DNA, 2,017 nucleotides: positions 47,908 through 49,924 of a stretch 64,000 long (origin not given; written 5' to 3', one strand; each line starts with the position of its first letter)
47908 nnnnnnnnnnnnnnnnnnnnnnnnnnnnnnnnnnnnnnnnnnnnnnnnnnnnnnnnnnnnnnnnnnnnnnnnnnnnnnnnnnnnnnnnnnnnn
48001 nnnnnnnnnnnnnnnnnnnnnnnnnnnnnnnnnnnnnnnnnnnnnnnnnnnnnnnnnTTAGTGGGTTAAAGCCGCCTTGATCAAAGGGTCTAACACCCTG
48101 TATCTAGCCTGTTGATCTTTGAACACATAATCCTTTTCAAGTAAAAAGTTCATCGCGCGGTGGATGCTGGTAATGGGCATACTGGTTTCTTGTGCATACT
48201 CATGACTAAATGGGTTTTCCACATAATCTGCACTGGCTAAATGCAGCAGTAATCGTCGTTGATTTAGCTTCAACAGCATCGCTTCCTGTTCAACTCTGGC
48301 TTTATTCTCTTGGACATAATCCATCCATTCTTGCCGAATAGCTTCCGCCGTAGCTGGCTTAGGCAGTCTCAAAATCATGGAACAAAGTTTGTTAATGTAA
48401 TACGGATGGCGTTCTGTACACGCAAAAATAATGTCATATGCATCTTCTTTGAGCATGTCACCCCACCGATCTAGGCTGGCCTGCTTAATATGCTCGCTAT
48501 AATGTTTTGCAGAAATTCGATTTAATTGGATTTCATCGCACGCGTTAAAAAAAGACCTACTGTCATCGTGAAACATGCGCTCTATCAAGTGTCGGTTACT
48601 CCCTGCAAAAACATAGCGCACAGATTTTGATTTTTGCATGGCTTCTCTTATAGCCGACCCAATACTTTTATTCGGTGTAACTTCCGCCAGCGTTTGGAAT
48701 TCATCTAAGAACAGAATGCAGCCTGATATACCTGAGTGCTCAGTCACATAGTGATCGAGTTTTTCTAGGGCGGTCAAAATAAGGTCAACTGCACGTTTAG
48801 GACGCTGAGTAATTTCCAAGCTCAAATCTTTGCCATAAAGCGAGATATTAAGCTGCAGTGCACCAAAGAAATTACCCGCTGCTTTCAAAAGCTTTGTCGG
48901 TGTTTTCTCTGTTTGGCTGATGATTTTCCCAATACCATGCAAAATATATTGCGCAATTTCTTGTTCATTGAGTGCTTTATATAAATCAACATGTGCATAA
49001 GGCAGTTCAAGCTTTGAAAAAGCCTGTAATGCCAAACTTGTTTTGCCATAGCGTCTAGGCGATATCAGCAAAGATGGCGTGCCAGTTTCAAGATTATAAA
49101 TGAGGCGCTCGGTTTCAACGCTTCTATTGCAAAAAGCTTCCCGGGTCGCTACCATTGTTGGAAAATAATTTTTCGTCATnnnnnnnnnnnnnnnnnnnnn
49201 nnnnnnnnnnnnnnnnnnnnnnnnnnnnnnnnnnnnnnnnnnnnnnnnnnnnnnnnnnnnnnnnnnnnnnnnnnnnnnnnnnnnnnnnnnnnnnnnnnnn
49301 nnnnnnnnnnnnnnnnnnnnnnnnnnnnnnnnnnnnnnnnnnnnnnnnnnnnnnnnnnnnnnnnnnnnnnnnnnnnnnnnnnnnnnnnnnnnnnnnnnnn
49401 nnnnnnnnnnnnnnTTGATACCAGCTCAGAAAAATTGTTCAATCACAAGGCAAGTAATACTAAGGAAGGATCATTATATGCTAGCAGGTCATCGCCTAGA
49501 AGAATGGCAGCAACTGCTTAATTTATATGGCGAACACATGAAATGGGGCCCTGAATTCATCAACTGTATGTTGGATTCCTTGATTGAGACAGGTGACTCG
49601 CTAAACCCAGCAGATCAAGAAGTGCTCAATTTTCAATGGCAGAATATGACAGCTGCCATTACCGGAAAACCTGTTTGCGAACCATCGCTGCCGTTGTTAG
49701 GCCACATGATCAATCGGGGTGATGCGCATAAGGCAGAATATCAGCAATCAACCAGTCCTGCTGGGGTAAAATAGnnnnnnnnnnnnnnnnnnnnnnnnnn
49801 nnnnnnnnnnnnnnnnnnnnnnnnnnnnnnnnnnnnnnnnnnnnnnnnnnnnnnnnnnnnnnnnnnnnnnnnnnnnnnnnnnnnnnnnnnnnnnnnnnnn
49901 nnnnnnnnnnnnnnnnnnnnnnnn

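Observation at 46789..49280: Two-gene operon: ATPase_2-like NTPase-wHTH plus an L-amino-acid-ligase-like ATP-grasp enzyme, replacing the usual secG neighbour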

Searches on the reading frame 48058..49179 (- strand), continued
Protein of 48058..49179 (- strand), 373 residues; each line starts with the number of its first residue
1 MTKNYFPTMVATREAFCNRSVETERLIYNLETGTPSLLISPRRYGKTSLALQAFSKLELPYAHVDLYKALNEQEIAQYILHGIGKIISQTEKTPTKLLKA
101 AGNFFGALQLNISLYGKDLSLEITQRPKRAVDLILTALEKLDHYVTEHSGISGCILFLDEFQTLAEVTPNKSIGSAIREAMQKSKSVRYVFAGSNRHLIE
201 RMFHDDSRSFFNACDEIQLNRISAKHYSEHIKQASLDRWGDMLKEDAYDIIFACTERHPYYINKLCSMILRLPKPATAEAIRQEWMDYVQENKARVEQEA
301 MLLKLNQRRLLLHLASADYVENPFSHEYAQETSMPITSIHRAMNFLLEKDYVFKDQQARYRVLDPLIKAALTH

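Call 44: search_protein_families(library=pfam, proteins=[L002:1274-2296:+, L012:7128-9641:+, L022:7121-7735:+, L015:1137-1958:+, L016:7123-8826:+, L021:7126-7863:+, L018:7116-7955:+, L024:7169-7960:+, L026:7148-8530:+, L025:7148-8215:+], max_evalue=0.001)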
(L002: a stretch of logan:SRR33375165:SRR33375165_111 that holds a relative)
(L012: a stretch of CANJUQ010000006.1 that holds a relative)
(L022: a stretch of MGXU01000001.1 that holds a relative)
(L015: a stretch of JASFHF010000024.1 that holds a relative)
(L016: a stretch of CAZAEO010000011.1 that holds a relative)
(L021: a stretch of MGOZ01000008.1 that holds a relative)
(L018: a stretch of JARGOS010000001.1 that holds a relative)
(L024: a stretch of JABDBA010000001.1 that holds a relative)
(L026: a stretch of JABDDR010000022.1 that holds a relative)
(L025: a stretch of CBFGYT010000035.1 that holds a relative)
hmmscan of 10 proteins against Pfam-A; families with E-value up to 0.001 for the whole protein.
L002:1274-2296:+ (340 aa): 0 families

L012:7128-9641:+ (837 aa): 0 families

L022:7121-7735:+ (204 aa): 4 families
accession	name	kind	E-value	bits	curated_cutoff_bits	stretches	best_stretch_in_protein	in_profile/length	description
PF02527.21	GidB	-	5.9e-55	185.9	27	1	22-173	1-158/184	rRNA small subunit methyltransferase G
PF13847.12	Methyltransf_31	-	1.5e-10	41.4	27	1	67-174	3-120/145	Methyltransferase domain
PF13649.12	Methyltransf_25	-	9.1e-06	26.7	27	1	71-142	1-73/97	Methyltransferase domain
PF05175.20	MTS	-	4.2e-05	23.7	23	1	56-175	23-148/170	Methyltransferase small domain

L015:1137-1958:+ (273 aa): 1 family
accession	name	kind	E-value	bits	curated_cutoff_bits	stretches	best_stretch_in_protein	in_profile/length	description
PF00303.24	Thymidylat_synt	-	1.8e-127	424.4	24.3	1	11-273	1-266/266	Thymidylate synthase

L016:7123-8826:+ (567 aa): 2 families
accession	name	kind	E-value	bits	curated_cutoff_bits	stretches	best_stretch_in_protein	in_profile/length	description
PF00916.26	Sulfate_transp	-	1.1e-85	288.2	23.2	1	42-405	4-380/380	Sulfate permease family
PF01740.26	STAS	-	4.6e-19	68.6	22.6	1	461-559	8-105/106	STAS domain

L021:7126-7863:+ (245 aa): 0 families

L018:7116-7955:+ (279 aa): 1 family
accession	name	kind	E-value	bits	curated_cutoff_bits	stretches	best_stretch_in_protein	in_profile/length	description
PF01370.27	Epimerase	-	8.5e-09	35.6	20.9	1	3-162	1-180/240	NAD dependent epimerase/dehydratase family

L024:7169-7960:+ (263 aa): 2 families
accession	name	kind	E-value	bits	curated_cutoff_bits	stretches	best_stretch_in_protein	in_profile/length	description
PF00378.25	ECH_1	-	3.8e-71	239.8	27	1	13-262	2-250/251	Enoyl-CoA hydratase/isomerase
PF16113.10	ECH_2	-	2.6e-33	116.4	27.2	1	19-191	3-177/335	Enoyl-CoA hydratase/isomerase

L026:7148-8530:+ (460 aa): 10 families
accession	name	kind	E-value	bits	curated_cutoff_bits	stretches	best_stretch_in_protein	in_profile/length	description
PF06745.19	ATPase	-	2e-18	67.1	26.6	2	78-147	1-72/231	KaiC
PF13481.12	AAA_25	-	3.1e-11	43.7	27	1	78-226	15-194/195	AAA domain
PF13541.12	ChlI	-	8e-10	39.1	27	1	354-434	40-121/121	Subunit ChlI of Mg-chelatase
PF18073.7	Zn_ribbon_LapB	-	4.9e-07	29.8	25.7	1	13-40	1-28/28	Rubredoxin metal binding domain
PF05362.19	Lon_C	-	8.5e-07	29.2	21.1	1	373-454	111-198/205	Lon protease (S16) C-terminal proteolytic domain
PF03796.21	DnaB_C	-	4.8e-05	23.3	27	1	78-181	2-110/255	DnaB-like helicase C terminal domain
PF07088.17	GvpD_P-loop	-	0.00012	22.5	24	0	98-258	12-186/189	GvpD gas vesicle protein, P-loop domain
PF13191.12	AAA_16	-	0.00037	21.5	32.6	1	97-131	25-58/167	AAA ATPase domain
PF13479.12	AAA_24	-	0.00042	20.7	27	0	99-188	5-81/195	AAA domain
PF20720.3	nSTAND3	-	0.00069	19.8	27.2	0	96-138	17-60/155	Novel STAND NTPase 3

L025:7148-8215:+ (355 aa): 6 families
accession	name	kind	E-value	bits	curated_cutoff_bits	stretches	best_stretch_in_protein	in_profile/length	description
PF00817.25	IMS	-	7.9e-50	169.1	23.2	1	13-160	1-148/148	impB/mucB/samB family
PF21999.2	IMS_HHH_1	-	1.1e-15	58.3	27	1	187-236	3-53/53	DNA polymerase-iota, thumb domain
PF11799.13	IMS_C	-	4.6e-11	43.6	20.7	1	246-342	1-99/109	impB/mucB/samB family C-terminal domain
PF21704.3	POLH-Rev1_HhH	-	6.6e-08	33.1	27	1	182-235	1-56/56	DNApol eta/Rev1, HhH motif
PF11798.14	IMS_HHH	-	2.3e-07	31.1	24.4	1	172-203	1-32/32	IMS family HHH motif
PF10391.15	DNA_pol_lambd_f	-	0.00032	20.9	29.8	1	188-219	7-40/51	Fingers domain of DNA polymerase lambda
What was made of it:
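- Most neighbours are housekeeping genes (call 44).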

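Call 65: predict_structure(alignment_id=A2)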
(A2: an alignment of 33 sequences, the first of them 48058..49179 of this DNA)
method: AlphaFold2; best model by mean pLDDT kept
length: 373 residues; sequences in the alignment: 33
mean_pLDDT: 87.8   pTM: 0.84
mean pLDDT of the five models: 87.8, 86.4, 85.9, 85.3, 83.3
residues with pLDDT >= 90: 228; 70-90: 105; 50-70: 39; < 50: 1
segments of 3 or more residues with pLDDT < 50: none
pLDDT, mean of each block of 10 residues (from residue 1): 66 68 95 93 86 92 93 93 91 84 83 72 71 94 85 91 84 90 95 74 63 84 88 92 95 93 93 95 97 94 95 93 95 95 92 89 94 90
secondary structure, 60 per line:
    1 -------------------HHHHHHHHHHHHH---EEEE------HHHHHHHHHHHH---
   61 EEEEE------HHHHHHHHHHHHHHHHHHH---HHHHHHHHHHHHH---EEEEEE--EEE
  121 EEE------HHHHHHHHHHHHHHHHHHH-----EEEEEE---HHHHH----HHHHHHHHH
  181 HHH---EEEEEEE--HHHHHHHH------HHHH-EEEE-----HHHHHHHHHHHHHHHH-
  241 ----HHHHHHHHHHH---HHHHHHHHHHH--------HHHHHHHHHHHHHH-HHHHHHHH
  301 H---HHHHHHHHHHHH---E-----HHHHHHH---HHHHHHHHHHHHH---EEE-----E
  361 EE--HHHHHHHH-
elements in order: H20-32 E36-39 H46-57 E61-65 H72-90 H94-106 E110-115 E118-123 H130-148 E154-159 H163-167 H172-183 E187-193 H196-203 H210-213 E215-218 H224-239 H245-255 H259-269 H278-291 H293-301 H305-316 H326-332 H336-348 E352-354 E360-362 H365-372
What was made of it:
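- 48058..49179 (-): AAA+ ATPase with a C-terminal winged helix-turn-helix (373 aa). Walker A GKTS 45-48, Walker B DE 159-160, predicted recognition helix about 336-348 (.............). AF2 pLDDT 87.8 (call 65).
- On Archaeal-type ATPase (Pfam ATPase_2 / AAA_14) with winged helix: AF2 model pTM 0.84, with helices 305-348 and a beta-hairpin at 352-362 (call 65).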

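Call 68: fold_search(model_id=the predicted structure, library=pdb)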
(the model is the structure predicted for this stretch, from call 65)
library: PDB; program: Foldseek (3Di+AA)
matches with E <= 10: 1682; with E <= 0.001: 493
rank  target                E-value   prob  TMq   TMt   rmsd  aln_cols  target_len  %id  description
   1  2fna_A                7.1e-15  1.00  0.66  0.70   5.6       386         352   19  Crystal structure of an archaeal aaa+ atpase (sso1545) from sulfolobus solfataricus p2 at 2.00 A resolution (released 2006-02-07)
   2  2qen                  8.0e-13  1.00  0.69  0.73   5.7       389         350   14  The walker-type atpase paby2304 of pyrococcus abyssi (released 2008-07-01)
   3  1w5s_B                3.3e-09  1.00  0.49  0.46   9.0       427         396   15  Structure of the Aeropyrum Pernix ORC2 protein (ADP form) (released 2004-10-05)
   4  1w5t_A                4.0e-09  1.00  0.55  0.53   7.4       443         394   13  Structure of the Aeropyrum Pernix ORC2 protein (ADPNP-ADP complexes) (released 2004-10-05)
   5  1w5t_C                5.5e-09  1.00  0.47  0.45  12.9       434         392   13  Structure of the Aeropyrum Pernix ORC2 protein (ADPNP-ADP complexes) (released 2004-10-05)
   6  1w5s_A                1.2e-08  1.00  0.48  0.46   8.5       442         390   14  Structure of the Aeropyrum Pernix ORC2 protein (ADP form) (released 2004-10-05)
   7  1fnn_A                2.7e-08  1.00  0.43  0.42  11.0       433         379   13  CRYSTAL STRUCTURE OF CDC6P FROM PYROBACULUM AEROPHILUM (released 2000-10-04)
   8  2qby_A                2.7e-08  1.00  0.42  0.43  10.6       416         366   14  Crystal structure of a heterodimer of Cdc6/Orc1 initiators bound to origin DNA (from S. solfataricus) (released 2007-09-11)
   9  1in4                  6.1e-08  1.00  0.45  0.54   8.5       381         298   14  THERMOTOGA MARITIMA RUVB HOLLIDAY JUNCTION BRANCH MIGRATION MOTOR (released 2001-08-08)
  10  4xgc_D                6.1e-08  1.00  0.47  0.40  13.7       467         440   13  Crystal structure of the eukaryotic origin recognition complex (released 2015-04-01)
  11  5uj7_D                9.7e-08  1.00  0.48  0.47  12.1       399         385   14  Structure of the active form of human Origin Recognition Complex ATPase motor module, complex subunitS 1, 4, 5 (released 2017-02-08)
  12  1in8                  1.1e-07  1.00  0.45  0.54   8.4       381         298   14  THERMOTOGA MARITIMA RUVB T158V (released 2001-08-08)
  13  2v1u_A                1.3e-07  1.00  0.46  0.45   9.9       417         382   14  STRUCTURE OF THE AEROPYRUM PERNIX ORC1 PROTEIN IN COMPLEX WITH DNA (released 2007-09-18)
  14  5uj7_C                1.5e-07  1.00  0.48  0.46  11.8       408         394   14  Structure of the active form of human Origin Recognition Complex ATPase motor module, complex subunitS 1, 4, 5 (released 2017-02-08)
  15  7jpq_D                1.8e-07  1.00  0.46  0.43  12.4       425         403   13  ORC-O2-5: Human Origin Recognition Complex (ORC) with subunits 2,3,4,5 (released 2020-09-02)
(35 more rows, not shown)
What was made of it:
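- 48058..49179 (-): Foldseek 2fna and 2qen TM 0.66-0.73, then archaeal Orc/Cdc6 (call 68).
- On Archaeal-type ATPase (Pfam ATPase_2 / AAA_14) with winged helix: Full-length Foldseek alignment to 2fna and 2qen (call 68).
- Closest known: Archaeal-type AAA+ ATPases with a C-terminal winged helix. Same: Same domain order and fold over the whole length, TM 0.66-0.73 (call 68).
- Closest known: Orc1/Cdc6 replication initiators of archaea. Same: Foldseek matches at E about 1e-8 to 1e-9 (call 68).
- Fold: AAA+ plus winged helix, like 2fna, 2qen and Orc/Cdc6 (calls 65, 68). The fold is nearest to the archaeal SSO1545/PABY2304 ATPases, then Orc/Cdc6, with Apaf-1/NLR among weaker matches (call 68).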

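Call 82: search_protein_families(library=phrogs, proteins=[window:48058-49179:-], max_evalue=0.001)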
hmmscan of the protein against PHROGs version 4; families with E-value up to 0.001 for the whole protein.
window:48058-49179:- (373 aa): 1 family
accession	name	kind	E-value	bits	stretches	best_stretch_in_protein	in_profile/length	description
phrog_6841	-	unknown function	1.4e-05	25.2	1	16-270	36-280/470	-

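Call 85: list_cluster_members(proteins=[P0001, P0121, P0122, P0002, P0003])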
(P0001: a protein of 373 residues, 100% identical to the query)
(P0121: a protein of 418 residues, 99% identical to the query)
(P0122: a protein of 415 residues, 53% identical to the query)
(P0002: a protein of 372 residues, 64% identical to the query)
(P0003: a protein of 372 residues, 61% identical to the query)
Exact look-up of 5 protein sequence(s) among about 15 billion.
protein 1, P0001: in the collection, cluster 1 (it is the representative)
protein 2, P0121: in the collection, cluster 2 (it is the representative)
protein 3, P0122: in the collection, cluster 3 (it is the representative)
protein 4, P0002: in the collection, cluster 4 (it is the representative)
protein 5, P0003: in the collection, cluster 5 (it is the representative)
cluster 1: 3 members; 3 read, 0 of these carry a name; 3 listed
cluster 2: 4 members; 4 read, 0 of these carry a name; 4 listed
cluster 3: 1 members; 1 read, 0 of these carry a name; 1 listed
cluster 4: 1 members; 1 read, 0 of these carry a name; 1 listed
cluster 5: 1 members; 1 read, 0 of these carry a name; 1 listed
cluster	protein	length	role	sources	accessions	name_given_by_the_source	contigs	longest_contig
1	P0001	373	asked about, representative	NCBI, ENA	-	-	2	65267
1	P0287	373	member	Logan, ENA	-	-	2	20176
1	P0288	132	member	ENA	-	-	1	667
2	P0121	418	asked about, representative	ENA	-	-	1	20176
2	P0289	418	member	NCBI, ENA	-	-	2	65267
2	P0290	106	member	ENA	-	-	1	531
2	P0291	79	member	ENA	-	-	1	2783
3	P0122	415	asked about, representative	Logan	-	-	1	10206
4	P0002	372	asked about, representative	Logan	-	-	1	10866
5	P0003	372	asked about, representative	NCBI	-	-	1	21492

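Call 88: search_protein_families(library=pfam, proteins=[L002:1274-2296:+], max_evalue=0.01)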
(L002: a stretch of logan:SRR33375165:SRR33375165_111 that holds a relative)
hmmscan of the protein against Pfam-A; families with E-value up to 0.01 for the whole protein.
L002:1274-2296:+ (340 aa): 0 families

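Call 89: search_protein_families(library=phrogs, proteins=[L060:4097-5170:-, L060:3439-4155:-, L058:4584-5195:+, L002:1274-2296:+, L012:7128-9641:+, L021:7126-7863:+], max_evalue=0.001)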
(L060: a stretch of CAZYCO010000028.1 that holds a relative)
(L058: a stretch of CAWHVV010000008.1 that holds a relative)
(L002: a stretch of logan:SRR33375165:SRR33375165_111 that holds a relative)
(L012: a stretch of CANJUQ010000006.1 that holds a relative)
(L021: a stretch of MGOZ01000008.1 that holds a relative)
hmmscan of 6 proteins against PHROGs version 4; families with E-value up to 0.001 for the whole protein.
L060:4097-5170:- (357 aa): 8 families
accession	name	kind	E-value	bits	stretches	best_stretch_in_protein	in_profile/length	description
phrog_16167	-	DNA, RNA and nucleotide metabolism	9.1e-66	223.7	1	1-327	1-276/315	replication initiation protein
phrog_1408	-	DNA, RNA and nucleotide metabolism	7.7e-23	82.4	1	1-147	1-138/302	replication initiation protein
phrog_17247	-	unknown function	2.3e-21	77.4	1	1-183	1-181/295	-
phrog_12556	-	DNA, RNA and nucleotide metabolism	4.5e-21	76.7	1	1-117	1-113/347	replication initiation protein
phrog_2149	-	DNA, RNA and nucleotide metabolism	1e-17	65.9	1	3-130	2-132/289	replication initiation protein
phrog_5718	-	DNA, RNA and nucleotide metabolism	2.7e-06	27.6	1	1-127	1-129/394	HNH endonuclease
phrog_18020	-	DNA, RNA and nucleotide metabolism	4.9e-06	27.5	1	235-332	137-227/248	replication initiation O-like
phrog_21472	-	unknown function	8.4e-05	23.3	1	229-326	175-262/299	-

L060:3439-4155:- (238 aa): 2 families
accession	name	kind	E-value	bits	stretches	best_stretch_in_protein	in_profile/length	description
phrog_10105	-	unknown function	5.9e-53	180.5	1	15-209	1-194/210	-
phrog_9804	-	unknown function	1.2e-06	29.4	1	23-174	6-171/214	-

L058:4584-5195:+ (203 aa): 3 families
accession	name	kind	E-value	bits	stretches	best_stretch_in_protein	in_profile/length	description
phrog_731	-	unknown function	2e-13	51.2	1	3-192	2-207/227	-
phrog_10300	-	transcription regulation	3.5e-06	28.1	1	146-195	120-169/182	transcriptional regulator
phrog_3282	-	transcription regulation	0.00032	21.6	1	146-197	47-98/158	sigma factor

L002:1274-2296:+ (340 aa): 0 families

L012:7128-9641:+ (837 aa): 0 families

L021:7126-7863:+ (245 aa): 1 family
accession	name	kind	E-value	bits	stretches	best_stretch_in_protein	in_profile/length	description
phrog_6841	-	unknown function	3.4e-06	27.2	1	14-138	159-283/470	-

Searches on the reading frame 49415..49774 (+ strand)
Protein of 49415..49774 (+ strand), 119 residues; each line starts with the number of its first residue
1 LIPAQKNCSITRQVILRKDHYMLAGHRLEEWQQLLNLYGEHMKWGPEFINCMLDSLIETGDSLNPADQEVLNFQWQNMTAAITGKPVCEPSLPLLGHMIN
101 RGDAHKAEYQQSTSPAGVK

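Call 3: search_protein_families(library=pfam, proteins=[window:49415-49774:+], max_evalue=0.01)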
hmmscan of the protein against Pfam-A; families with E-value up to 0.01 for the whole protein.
window:49415-49774:+ (119 aa): 0 families

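Call 4: search_protein_families(library=ncbifam, proteins=[window:49415-49774:+], max_evalue=0.01)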
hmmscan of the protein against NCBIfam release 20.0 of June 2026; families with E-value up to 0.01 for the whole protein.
window:49415-49774:+ (119 aa): 0 families

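Call 18: search_protein_families(library=padloc, proteins=[window:49415-49774:+], max_evalue=0.01)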
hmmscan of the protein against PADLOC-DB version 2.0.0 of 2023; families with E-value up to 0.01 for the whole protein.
window:49415-49774:+ (119 aa): 0 families

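Call 43: search_protein_representatives(protein=window:49415-49774:+)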
Query: 119 residues. Proteins with E-value up to 0.001 (for the whole library): 3; up to 1e-10: 1; up to 1e-30: 1. The best 3 are listed.
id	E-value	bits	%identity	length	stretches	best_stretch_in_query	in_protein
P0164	4.4e-61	220.5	99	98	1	22-119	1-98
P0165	6.0e-05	39.3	38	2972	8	76-117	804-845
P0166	8.4e-04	35.6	35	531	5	21-66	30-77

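Call 82: search_protein_families(library=phrogs, proteins=[window:49478-49774:+], max_evalue=0.001)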
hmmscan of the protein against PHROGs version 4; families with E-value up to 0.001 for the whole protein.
window:49478-49774:+ (98 aa): 0 families
